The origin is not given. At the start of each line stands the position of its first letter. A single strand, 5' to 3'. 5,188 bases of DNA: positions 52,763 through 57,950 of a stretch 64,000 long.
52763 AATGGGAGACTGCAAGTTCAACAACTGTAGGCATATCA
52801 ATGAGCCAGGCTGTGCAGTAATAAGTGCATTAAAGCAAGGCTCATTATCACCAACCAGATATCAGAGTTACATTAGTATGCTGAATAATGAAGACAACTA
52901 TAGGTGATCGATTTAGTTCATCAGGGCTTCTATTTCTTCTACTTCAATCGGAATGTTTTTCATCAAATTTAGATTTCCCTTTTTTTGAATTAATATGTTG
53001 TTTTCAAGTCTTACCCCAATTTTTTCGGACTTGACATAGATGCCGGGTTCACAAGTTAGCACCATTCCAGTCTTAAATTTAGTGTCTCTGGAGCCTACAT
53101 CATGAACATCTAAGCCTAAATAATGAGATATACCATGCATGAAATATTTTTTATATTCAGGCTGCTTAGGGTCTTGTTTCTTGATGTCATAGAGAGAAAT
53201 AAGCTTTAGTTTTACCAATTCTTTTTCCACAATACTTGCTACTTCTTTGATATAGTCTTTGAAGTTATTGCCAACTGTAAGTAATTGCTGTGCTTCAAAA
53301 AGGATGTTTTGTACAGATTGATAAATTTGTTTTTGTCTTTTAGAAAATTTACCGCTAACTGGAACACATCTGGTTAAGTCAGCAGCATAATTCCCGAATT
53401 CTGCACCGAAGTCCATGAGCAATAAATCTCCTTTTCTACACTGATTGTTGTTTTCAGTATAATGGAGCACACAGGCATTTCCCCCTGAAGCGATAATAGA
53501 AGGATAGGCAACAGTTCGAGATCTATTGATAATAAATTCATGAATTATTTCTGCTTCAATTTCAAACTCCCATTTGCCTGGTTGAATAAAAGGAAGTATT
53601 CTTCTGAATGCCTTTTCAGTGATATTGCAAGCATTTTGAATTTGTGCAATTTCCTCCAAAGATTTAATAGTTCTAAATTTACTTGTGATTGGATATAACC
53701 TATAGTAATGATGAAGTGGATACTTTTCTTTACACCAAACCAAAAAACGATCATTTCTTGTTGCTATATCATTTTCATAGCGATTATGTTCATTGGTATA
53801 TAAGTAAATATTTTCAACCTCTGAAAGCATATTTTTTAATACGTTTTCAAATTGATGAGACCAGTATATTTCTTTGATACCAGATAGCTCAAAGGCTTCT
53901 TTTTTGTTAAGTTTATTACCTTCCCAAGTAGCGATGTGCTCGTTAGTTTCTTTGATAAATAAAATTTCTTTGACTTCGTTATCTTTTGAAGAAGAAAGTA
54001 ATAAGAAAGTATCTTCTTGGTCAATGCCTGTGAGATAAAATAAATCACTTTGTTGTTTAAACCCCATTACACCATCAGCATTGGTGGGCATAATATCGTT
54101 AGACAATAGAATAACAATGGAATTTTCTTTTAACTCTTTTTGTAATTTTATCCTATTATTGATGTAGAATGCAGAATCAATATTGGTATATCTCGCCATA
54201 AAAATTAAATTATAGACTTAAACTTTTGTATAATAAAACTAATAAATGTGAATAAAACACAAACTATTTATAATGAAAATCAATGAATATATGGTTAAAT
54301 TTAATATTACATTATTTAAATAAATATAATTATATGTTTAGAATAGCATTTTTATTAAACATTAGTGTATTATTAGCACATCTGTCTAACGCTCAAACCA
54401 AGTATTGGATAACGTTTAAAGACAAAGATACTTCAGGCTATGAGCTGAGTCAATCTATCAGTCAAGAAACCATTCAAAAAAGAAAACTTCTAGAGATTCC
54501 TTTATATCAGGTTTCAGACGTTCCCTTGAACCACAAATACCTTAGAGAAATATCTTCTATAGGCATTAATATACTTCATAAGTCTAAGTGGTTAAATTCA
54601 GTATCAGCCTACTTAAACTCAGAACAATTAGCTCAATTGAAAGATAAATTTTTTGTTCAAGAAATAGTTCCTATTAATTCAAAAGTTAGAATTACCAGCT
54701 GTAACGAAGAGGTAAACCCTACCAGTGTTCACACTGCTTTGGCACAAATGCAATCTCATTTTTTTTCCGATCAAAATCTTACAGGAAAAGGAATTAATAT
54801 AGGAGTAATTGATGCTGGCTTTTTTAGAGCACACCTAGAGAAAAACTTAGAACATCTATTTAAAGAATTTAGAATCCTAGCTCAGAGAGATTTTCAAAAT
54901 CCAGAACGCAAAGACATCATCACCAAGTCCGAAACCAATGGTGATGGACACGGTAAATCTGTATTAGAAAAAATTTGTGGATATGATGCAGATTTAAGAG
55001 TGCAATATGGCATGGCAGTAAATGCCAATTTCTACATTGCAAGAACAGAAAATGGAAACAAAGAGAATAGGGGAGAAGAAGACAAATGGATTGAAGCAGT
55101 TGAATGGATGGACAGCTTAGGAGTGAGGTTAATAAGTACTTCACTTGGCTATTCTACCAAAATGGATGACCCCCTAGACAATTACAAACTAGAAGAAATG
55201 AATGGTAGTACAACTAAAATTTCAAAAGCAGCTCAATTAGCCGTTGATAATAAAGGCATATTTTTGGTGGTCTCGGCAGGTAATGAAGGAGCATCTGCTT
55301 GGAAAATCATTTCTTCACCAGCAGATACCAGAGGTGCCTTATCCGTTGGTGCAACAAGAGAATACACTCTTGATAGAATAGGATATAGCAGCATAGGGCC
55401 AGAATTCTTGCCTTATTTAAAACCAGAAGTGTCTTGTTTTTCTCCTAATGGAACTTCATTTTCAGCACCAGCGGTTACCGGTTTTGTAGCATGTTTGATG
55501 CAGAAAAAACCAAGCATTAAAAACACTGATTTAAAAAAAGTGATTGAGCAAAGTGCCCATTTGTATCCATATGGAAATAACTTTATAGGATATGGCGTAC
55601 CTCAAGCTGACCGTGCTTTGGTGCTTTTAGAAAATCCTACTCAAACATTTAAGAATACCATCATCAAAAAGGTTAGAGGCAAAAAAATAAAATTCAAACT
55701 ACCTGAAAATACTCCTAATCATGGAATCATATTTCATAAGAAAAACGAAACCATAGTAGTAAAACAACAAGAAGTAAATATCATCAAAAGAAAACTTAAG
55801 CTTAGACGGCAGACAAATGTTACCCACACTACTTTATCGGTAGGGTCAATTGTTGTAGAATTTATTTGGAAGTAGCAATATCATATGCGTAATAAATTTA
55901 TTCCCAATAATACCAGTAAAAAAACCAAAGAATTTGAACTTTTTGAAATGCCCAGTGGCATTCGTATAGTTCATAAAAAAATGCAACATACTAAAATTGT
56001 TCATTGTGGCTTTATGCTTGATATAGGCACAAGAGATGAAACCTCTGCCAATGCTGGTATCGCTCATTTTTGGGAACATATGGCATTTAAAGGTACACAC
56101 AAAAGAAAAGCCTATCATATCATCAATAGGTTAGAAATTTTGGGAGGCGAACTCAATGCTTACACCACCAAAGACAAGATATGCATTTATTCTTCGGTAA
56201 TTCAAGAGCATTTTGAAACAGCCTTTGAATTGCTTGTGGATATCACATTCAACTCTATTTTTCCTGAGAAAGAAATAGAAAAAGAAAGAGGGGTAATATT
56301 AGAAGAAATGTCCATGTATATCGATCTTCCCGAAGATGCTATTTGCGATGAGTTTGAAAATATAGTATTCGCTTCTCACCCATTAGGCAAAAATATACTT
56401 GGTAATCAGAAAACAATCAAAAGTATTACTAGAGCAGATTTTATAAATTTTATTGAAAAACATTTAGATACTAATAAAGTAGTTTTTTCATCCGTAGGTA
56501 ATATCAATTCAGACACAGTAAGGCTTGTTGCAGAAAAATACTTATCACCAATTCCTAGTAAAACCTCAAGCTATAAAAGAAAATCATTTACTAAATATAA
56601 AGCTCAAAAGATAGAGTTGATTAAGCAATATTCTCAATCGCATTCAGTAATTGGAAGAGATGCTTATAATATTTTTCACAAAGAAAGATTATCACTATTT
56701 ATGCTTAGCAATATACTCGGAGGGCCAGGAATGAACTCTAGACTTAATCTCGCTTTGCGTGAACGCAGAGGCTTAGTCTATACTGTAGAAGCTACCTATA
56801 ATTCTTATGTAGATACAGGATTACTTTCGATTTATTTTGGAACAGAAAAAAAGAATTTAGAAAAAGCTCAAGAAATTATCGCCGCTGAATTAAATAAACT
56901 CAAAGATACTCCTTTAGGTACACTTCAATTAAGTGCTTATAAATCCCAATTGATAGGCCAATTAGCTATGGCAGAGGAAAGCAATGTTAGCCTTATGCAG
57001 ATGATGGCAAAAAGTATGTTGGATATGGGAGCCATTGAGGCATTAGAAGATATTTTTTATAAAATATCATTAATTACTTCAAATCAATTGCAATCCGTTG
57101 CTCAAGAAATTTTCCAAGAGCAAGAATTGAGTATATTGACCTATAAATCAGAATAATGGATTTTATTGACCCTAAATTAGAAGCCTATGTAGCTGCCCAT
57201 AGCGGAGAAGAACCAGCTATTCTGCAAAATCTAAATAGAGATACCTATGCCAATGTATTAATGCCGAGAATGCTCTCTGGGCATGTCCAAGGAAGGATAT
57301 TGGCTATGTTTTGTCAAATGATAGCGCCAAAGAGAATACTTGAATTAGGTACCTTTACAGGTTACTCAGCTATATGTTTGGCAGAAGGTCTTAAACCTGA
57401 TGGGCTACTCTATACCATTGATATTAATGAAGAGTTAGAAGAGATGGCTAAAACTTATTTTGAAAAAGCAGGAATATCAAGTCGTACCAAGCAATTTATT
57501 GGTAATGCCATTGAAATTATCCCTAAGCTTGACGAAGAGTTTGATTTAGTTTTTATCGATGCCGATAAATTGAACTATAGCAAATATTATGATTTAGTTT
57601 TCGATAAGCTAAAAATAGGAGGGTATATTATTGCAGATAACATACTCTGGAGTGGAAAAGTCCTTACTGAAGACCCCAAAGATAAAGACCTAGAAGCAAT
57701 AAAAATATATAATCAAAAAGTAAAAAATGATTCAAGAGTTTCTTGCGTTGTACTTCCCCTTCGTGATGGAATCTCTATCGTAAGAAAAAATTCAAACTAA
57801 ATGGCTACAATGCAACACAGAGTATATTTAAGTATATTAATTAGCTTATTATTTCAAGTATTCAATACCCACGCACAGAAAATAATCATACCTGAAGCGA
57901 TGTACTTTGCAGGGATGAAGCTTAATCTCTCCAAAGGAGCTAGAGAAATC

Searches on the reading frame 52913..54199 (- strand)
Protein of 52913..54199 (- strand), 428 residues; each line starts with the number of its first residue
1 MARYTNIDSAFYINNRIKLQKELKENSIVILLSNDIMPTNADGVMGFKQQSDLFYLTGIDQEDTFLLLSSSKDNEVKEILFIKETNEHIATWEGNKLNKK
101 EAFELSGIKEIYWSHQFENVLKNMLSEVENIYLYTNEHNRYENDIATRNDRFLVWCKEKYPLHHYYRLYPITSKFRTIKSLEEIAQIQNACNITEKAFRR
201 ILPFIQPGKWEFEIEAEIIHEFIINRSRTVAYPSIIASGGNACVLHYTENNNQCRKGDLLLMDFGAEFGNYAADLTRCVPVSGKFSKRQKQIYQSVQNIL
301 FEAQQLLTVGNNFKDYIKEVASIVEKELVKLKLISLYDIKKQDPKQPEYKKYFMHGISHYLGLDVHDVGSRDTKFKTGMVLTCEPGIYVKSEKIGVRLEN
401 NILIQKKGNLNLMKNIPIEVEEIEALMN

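Call 63: search_protein_families(library=pfam, proteins=[window:52913-54199:-], max_evalue=0.0001)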
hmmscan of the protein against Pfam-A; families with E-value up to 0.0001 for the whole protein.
window:52913-54199:- (428 aa): 2 families
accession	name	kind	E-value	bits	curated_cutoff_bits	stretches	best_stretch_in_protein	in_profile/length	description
PF00557.29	Peptidase_M24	-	2.1e-51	175.1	23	1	186-405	2-207/208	Metallopeptidase family M24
PF05195.22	AMP_N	-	1.3e-30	106.1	24.6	1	12-132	1-121/121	Aminopeptidase P, N-terminal domain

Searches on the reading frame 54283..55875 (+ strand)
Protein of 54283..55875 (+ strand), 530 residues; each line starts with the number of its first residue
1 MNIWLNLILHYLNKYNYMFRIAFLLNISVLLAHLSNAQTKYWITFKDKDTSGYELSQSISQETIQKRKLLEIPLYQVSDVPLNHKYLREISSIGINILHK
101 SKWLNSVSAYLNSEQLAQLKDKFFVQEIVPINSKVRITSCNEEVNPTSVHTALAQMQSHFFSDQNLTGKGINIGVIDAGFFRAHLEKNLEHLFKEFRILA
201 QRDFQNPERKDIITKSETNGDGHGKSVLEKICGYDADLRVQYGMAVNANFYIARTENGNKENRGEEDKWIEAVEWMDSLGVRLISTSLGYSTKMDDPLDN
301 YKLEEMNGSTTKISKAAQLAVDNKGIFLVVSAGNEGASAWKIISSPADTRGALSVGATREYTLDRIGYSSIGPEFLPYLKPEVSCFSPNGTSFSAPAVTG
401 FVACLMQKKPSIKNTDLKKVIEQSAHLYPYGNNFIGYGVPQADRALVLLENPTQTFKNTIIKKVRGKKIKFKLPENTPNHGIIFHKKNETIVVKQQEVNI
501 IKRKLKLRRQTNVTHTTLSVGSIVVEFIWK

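Call 116: search_protein_families(library=pfam, proteins=[window:54283-55875:+], max_evalue=0.00001)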
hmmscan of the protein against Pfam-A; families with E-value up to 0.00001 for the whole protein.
window:54283-55875:+ (530 aa): 1 family
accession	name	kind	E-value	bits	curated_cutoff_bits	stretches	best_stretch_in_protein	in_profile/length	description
PF00082.27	Peptidase_S8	-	3.1e-29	102.6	21.8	1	168-438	1-288/288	Subtilase family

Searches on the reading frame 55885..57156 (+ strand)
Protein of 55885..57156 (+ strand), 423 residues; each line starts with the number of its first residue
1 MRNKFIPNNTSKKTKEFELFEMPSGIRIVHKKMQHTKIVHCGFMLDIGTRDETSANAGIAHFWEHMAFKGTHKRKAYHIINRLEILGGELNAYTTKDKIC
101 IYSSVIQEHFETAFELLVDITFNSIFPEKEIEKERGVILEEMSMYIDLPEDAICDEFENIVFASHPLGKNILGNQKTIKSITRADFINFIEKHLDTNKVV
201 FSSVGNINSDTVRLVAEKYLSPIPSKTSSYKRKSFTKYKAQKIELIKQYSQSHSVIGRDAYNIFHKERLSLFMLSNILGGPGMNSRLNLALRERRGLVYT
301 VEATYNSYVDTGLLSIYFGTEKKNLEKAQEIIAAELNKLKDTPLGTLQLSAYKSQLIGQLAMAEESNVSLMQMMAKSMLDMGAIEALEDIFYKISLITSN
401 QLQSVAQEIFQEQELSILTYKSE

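Call 63: search_protein_families(library=pfam, proteins=[window:55885-57156:+], max_evalue=0.0001)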
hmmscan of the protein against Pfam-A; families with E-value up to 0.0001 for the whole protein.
window:55885-57156:+ (423 aa): 2 families
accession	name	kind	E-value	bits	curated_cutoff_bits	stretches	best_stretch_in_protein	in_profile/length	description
PF00675.25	Peptidase_M16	-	4.7e-33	114.6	22.3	1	28-173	2-147/149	Insulinase (Peptidase family M16)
PF05193.26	Peptidase_M16_C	-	7.6e-30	104.6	23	1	180-356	1-181/181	Peptidase M16 inactive domain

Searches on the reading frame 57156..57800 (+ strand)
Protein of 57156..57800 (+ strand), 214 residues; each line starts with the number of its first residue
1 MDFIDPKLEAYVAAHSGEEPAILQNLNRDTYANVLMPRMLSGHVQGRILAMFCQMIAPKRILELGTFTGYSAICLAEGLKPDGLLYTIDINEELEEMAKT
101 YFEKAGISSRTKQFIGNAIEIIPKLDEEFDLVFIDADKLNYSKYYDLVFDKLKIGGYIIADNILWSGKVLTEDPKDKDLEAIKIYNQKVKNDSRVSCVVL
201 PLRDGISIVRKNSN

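Call 63: search_protein_families(library=pfam, proteins=[window:57156-57800:+], max_evalue=0.0001)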
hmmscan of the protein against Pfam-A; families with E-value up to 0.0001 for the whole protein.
window:57156-57800:+ (214 aa): 5 families
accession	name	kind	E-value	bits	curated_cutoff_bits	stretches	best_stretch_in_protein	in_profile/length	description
PF01596.23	Methyltransf_3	-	6.4e-52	176.3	22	1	15-211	3-203/204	O-methyltransferase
PF13578.12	Methyltransf_24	-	1.4e-14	55.3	26.3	1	62-163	1-105/105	Methyltransferase domain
PF13847.12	Methyltransf_31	-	1.1e-08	35.3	27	1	59-164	5-113/145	Methyltransferase domain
PF13649.12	Methyltransf_25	-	4.1e-06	27.8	27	1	61-141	1-76/97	Methyltransferase domain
PF01135.25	PCMT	-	2.9e-05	24.4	20.3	1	52-108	65-124/210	Protein-L-isoaspartate(D-aspartate) O-methyltransferase (PCMT)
